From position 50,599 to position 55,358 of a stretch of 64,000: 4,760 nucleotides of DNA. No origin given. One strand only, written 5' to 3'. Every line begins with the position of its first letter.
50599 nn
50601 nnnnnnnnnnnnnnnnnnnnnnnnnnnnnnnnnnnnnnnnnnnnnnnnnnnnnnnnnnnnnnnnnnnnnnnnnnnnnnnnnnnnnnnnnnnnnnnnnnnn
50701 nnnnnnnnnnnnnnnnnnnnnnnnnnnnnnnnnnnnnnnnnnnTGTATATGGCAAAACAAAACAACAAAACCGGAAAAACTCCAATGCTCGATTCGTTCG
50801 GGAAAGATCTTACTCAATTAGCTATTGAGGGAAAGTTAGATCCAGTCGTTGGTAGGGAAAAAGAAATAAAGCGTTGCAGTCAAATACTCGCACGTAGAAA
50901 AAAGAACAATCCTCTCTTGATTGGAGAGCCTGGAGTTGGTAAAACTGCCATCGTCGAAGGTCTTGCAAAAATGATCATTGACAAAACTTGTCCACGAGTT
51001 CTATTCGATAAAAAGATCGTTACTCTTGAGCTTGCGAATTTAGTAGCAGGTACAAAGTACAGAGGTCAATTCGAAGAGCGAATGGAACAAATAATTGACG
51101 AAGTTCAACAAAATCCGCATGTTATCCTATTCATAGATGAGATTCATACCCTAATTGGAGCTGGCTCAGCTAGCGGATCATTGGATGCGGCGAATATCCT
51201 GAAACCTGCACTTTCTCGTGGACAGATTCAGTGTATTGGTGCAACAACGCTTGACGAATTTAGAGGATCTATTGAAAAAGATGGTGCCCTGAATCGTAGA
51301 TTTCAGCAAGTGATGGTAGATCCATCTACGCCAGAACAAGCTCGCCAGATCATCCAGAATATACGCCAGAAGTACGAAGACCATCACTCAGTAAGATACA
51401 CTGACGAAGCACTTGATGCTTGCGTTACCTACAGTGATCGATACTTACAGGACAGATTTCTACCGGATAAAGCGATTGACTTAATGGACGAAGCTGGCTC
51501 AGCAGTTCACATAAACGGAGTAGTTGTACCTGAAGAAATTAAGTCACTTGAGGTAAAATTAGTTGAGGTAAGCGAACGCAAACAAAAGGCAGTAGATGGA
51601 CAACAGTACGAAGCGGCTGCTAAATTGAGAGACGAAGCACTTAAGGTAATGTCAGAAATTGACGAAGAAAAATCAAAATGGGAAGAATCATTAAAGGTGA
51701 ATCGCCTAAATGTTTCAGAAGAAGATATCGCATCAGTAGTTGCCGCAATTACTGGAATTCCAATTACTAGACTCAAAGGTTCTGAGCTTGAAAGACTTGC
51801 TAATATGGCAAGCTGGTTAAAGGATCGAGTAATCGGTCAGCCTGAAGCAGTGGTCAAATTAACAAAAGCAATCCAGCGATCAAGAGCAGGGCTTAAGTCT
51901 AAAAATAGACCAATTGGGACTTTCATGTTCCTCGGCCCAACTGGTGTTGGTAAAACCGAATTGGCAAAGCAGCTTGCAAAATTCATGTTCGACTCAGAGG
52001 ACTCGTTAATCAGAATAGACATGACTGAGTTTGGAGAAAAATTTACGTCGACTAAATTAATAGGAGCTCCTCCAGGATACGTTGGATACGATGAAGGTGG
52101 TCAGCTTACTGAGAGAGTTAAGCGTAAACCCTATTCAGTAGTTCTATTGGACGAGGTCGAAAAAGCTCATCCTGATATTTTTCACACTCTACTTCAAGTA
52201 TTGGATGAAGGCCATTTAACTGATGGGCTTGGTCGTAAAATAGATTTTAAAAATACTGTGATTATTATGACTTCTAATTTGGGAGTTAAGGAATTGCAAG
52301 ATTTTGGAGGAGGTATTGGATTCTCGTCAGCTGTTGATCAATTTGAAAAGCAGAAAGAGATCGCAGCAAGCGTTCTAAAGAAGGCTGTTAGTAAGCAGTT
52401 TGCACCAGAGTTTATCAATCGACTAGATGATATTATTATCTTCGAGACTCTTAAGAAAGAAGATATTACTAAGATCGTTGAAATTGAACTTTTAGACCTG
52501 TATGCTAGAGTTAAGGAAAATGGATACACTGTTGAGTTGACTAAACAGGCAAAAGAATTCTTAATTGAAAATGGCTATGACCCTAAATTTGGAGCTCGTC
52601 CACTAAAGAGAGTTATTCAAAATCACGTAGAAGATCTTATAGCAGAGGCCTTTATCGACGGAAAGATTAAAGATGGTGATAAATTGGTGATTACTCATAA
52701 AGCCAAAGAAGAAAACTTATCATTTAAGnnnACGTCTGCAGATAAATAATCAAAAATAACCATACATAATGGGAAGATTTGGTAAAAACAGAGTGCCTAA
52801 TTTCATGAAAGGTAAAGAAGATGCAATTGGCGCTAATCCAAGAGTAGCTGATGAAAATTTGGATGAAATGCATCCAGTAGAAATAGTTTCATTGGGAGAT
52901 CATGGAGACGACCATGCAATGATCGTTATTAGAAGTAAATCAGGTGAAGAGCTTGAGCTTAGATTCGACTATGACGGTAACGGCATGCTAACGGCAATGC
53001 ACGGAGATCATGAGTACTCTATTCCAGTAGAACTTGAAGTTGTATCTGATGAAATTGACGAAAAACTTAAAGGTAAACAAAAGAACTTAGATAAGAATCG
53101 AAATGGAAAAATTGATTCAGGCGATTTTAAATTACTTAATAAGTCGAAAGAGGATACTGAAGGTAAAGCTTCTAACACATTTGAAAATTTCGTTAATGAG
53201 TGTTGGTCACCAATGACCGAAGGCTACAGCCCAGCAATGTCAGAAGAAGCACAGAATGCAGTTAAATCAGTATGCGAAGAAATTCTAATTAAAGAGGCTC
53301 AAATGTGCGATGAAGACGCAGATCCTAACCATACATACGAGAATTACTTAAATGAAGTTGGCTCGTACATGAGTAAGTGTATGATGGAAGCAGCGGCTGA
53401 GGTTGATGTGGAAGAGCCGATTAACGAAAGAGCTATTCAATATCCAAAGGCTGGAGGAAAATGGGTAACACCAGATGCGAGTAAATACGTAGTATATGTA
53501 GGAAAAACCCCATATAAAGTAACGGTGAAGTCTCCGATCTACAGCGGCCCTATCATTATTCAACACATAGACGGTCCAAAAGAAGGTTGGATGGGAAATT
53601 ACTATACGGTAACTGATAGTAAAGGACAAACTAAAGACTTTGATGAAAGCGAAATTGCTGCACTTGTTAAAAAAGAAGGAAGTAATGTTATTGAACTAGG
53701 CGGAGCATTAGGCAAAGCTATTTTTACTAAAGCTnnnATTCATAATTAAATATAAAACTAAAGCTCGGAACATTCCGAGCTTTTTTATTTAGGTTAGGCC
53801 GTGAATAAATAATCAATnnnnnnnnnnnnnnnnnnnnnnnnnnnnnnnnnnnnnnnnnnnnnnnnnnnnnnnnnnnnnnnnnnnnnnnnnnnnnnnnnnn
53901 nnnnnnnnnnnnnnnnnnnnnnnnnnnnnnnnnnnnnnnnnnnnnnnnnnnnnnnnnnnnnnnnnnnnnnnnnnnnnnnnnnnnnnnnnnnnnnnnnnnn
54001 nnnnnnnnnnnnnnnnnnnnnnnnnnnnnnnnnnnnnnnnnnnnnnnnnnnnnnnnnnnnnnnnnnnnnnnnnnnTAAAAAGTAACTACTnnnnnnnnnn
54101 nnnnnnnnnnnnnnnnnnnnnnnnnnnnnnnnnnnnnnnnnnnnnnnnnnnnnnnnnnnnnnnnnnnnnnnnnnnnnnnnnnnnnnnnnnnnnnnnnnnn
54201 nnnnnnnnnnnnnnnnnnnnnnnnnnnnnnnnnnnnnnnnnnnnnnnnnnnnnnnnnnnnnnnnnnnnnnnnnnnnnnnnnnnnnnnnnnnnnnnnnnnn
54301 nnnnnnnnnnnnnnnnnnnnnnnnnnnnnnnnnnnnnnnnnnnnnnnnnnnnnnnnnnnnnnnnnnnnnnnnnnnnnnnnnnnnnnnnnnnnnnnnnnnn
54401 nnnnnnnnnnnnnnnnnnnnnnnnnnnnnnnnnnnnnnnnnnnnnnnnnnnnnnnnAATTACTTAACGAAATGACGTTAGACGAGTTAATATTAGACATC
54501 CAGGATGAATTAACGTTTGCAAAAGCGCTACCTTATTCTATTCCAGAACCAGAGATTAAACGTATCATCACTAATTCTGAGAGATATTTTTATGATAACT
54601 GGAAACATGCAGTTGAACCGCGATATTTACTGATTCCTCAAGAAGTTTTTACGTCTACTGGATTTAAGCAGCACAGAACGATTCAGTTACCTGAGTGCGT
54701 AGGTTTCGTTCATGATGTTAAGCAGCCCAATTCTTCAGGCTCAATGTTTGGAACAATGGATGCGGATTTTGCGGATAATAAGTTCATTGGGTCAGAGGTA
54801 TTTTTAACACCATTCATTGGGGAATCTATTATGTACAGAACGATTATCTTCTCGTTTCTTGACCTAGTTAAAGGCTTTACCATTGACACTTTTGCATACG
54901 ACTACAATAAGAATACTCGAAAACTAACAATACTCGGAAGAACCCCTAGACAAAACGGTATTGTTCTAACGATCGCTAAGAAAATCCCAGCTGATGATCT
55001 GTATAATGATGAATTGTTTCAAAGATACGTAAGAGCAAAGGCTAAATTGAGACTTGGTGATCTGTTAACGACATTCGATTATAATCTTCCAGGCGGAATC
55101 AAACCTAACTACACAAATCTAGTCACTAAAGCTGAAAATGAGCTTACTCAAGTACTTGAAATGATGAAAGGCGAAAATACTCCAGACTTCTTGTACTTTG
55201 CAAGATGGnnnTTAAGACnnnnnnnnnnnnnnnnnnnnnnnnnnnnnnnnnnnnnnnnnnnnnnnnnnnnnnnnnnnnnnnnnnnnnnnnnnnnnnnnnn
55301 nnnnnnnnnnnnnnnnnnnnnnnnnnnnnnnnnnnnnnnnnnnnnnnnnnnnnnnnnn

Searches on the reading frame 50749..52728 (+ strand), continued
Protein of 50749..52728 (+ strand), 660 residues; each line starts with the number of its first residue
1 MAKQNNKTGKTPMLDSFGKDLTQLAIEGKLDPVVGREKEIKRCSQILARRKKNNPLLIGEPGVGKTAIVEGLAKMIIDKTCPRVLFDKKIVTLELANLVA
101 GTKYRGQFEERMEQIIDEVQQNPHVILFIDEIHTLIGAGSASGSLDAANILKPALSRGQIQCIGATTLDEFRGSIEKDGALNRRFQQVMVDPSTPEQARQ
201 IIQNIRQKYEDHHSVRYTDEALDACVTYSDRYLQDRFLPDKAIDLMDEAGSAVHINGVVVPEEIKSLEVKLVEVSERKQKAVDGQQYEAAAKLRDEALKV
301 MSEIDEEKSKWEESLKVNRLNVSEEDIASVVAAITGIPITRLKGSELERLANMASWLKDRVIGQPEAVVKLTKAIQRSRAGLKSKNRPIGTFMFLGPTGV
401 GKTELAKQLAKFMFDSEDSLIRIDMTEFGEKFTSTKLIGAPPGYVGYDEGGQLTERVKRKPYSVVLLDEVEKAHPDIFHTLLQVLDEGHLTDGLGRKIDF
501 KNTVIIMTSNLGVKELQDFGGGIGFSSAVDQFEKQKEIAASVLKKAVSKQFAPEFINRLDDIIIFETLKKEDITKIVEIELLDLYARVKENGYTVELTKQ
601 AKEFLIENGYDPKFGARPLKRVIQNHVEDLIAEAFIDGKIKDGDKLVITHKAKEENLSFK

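Call 52: search_protein_representatives(protein=window:50749-52728:+)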
Query: 660 residues. Proteins with E-value up to 0.001 (for the whole library): 72539; up to 1e-10: 47163; up to 1e-30: 21011. The best 150 are listed.
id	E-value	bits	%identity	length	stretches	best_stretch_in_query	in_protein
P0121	2.2e-243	825.9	57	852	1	6-658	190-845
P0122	2.2e-242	822.6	58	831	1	3-650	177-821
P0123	3.8e-233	792.1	57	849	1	7-649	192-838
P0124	8.2e-231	784.4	55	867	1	8-649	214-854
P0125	4.6e-227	772.0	55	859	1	7-651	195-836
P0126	1.4e-222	757.2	54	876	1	12-660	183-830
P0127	5.7e-220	748.6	55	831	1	9-649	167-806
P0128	1.7e-216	737.1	52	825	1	5-651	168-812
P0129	2.1e-215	733.4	53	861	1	11-649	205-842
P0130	3.5e-215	732.8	54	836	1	9-643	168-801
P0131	3.8e-213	726.0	51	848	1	7-651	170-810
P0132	4.3e-213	725.8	52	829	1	6-646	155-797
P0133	1.4e-212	724.1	51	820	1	8-648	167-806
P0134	3.3e-212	722.9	52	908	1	9-640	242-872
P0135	1.5e-209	714.2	51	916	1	7-641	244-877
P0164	9.0e-198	675.2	48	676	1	8-646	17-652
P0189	5.4e-193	659.5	49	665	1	3-642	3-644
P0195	2.8e-192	657.1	48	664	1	8-660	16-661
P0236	2.7e-186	637.3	47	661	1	8-648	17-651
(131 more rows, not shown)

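Call 53: list_cluster_members(proteins=[P0121, P0122, P0123, P0124, P0164, P0189, P0195, P0236, P0012])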
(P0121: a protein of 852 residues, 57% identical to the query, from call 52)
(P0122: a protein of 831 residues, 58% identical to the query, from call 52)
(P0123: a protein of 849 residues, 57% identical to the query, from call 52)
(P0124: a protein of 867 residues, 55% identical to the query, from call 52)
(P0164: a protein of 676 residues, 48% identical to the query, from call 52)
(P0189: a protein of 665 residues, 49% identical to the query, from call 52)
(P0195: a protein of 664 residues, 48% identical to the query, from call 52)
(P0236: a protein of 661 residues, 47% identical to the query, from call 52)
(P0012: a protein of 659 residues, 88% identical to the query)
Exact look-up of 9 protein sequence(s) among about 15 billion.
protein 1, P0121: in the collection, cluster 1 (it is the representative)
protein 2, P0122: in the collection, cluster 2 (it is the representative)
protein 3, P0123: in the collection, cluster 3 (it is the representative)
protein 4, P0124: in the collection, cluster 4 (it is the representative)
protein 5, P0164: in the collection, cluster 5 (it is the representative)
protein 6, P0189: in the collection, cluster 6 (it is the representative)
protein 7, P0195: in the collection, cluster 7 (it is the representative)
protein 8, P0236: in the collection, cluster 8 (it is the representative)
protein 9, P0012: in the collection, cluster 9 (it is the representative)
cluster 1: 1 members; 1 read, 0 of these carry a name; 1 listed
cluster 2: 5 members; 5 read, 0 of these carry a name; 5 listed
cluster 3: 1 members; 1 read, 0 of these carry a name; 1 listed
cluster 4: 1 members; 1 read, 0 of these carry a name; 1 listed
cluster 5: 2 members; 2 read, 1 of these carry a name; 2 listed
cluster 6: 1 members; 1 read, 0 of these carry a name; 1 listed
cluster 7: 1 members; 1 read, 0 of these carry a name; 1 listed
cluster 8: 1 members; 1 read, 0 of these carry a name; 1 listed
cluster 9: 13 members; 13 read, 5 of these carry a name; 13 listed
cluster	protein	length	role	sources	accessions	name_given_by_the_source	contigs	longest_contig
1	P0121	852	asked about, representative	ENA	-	-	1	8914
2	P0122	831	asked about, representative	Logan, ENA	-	-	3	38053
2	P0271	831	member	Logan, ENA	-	-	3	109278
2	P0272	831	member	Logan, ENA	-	-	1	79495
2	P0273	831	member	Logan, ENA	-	-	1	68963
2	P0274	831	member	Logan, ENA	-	-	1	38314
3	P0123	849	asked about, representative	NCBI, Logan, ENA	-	-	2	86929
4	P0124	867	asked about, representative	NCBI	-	-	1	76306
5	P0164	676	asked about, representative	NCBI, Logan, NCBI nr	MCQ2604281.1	MAG: ATP-dependent Clp protease ATP-binding subunit [Spirochaetia bacterium] | ATP-dependent Clp protease ATP-binding subunit [Spirochaetia bacterium]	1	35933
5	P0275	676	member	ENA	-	-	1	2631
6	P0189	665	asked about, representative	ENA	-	-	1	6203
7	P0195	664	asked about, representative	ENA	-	-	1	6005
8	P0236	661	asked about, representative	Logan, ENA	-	-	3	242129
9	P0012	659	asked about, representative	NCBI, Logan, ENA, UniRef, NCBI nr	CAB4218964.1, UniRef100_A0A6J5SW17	clpA ATP-binding subunits of Clp protease and DnaK/DnaJ chaperones [uncultured ... | ClpA ATP-binding subunits of Clp protease and DnaK/DnaJ chaperones n=1 Tax=uncultured ...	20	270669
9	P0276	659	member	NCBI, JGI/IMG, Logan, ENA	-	ATP-dependent Clp protease ATP-binding subunit ClpC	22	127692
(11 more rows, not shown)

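Call 55: find_related_loci(query=A1, collection=viral_contigs, flank=1000)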
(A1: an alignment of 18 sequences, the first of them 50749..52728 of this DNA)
Query A1 (660 aa) in viral_contigs; peptide patterns used: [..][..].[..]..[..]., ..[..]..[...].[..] (x = any residue, [..] = any of these).
599 stretches matched a pattern (row limit reached: there are more); 538 encode a relative of the query (tblastn E <= 1e-3); the best 80 are kept; 80 distinct loci.
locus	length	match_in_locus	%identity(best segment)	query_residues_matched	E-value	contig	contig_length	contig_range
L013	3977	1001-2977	88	1-660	0e+0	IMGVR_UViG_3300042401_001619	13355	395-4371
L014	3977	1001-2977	88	1-660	0e+0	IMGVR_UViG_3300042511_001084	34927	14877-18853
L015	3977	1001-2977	86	1-660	0e+0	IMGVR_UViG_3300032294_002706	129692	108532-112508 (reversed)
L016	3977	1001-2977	86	1-660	0e+0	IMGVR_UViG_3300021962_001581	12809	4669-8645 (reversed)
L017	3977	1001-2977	85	1-660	0e+0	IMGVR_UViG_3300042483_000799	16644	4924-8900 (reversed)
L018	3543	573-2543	78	1-658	0e+0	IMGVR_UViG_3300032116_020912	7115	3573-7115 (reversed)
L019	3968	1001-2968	75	1-657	0e+0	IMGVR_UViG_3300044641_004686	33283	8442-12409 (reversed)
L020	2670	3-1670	74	33-657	0e+0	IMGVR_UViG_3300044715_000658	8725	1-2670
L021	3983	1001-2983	61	1-660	0e+0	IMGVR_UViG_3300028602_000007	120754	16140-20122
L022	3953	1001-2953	59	8-660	0e+0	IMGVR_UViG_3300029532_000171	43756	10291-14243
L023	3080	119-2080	58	3-657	0e+0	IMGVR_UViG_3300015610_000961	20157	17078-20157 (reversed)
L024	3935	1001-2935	58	11-657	0e+0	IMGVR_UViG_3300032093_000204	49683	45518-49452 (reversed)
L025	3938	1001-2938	58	11-657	0e+0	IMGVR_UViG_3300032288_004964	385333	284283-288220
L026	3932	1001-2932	59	3-648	0e+0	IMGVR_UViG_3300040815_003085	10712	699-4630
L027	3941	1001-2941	56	10-657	0e+0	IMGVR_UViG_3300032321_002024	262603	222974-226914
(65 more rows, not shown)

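Call 95: search_dna_similar(query=window:50749-52728:+, collection=phages, mode=protein, max_rows=60, rows=spread, max_evalue=1e-40)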
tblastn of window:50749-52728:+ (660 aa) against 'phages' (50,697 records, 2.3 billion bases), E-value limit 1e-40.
Records with a match: 185; places in all: 187; records where one place covers at least 80% of the query: 157.
Best place of each record, by identity: <60% 185.
By first word of the organism name: Bacteriophage 42; Escherichia 33; Listeria 22; Klebsiella 11; Pseudomonas 11; Salmonella 10; Erwinia 8; Vibrio 7; uncultured 6; Staphylococcus 6; and 11 more.
By host as written in the record: - 66; Listeria monocytogenes 22; Escherichia coli 10; Staphylococcus aureus 5; Klebsiella pneumoniae 5; Pseudomonas aeruginosa PAO1 5; Salmonella enterica subsp. enterica serovar Typhimurium 4; Enterococcus faecalis 3; and 46 more.
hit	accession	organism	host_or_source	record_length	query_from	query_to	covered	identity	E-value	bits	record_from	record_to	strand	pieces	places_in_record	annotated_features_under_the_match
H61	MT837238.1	Bacteriophage sp.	human fecal samples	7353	8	660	99%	59.4%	0e+0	780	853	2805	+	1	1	record has no annotation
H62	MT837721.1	Bacteriophage sp.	human fecal samples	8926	7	660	99%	55.8%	0e+0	746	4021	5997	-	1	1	record has no annotation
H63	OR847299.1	Listeria phage LM 4-11-1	Listeria monocytogenes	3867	2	648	98%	53.4%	0e+0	690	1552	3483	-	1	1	record has no annotation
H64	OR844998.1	Staphylococcus phage SA 1306 Kay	Staphylococcus aureus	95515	4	654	99%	52.1%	0e+0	691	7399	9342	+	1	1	record has no annotation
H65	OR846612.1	Enterococcus phage Efs 1-1-1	Enterococcus faecalis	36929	2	648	98%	51.3%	0e+0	658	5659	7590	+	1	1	record has no annotation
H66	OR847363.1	Listeria phage LM 4-11-1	Listeria monocytogenes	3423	11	648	97%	51.2%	0e+0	634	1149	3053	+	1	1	record has no annotation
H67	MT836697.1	Bacteriophage sp.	human fecal samples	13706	4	654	99%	49.6%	0e+0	615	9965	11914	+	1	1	record has no annotation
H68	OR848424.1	Listeria phage LM 4-14-1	Listeria monocytogenes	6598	4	651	98%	49.3%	0e+0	596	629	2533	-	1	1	record has no annotation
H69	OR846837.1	Listeria phage LM 4-11-1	Listeria monocytogenes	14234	14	640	94%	50.2%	2e-96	601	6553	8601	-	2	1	record has no annotation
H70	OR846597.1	Enterococcus phage Efs 1-1-1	Enterococcus faecalis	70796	17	637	94%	49.7%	0e+0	595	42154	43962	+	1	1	record has no annotation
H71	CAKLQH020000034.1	Acinetobacter phage MD-2021a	not known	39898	5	648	98%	46.3%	0e+0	594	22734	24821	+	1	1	clpB: protein disaggregation chaperone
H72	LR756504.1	uncultured phage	metagenomic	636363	7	649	97%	45.0%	1e-168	540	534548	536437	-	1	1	record has no annotation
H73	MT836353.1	Bacteriophage sp.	human fecal samples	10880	4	641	97%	44.9%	4e-166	533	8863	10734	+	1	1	record has no annotation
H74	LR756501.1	uncultured phage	metagenomic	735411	15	640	95%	45.3%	5e-165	530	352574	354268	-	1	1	record has no annotation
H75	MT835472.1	Bacteriophage sp.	human fecal samples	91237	5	648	98%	43.8%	1e-169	543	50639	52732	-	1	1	record has no annotation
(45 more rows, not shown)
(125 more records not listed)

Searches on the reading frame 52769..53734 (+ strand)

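Call 3: search_protein_families(library=pfam, proteins=[window:52769-53734:+], max_evalue=0.01)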
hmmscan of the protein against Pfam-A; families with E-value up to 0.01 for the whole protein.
window:52769-53734:+ (322 aa): 2 families
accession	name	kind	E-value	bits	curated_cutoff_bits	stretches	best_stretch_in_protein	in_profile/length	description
PF13405.12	EF-hand_6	-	0.0025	17.9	25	0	107-122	9-24/30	EF-hand domain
PF00036.39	EF-hand_1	-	0.0027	17.6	25.4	0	106-123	8-25/29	EF hand domain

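Call 72: search_protein_families(library=phrogs, proteins=[window:52769-53734:+], max_evalue=0.001)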
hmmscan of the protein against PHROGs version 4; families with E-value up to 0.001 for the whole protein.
window:52769-53734:+ (322 aa): 0 families

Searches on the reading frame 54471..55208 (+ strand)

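Call 82: search_protein_families(library=phrogs, proteins=[window:54471-55208:+], max_evalue=0.001)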
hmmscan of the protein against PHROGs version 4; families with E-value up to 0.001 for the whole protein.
window:54471-55208:+ (246 aa): 1 family
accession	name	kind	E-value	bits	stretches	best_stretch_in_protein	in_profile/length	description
phrog_211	-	connector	1.5e-07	31.1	1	113-234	835-961/976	head-tail adaptor Ad2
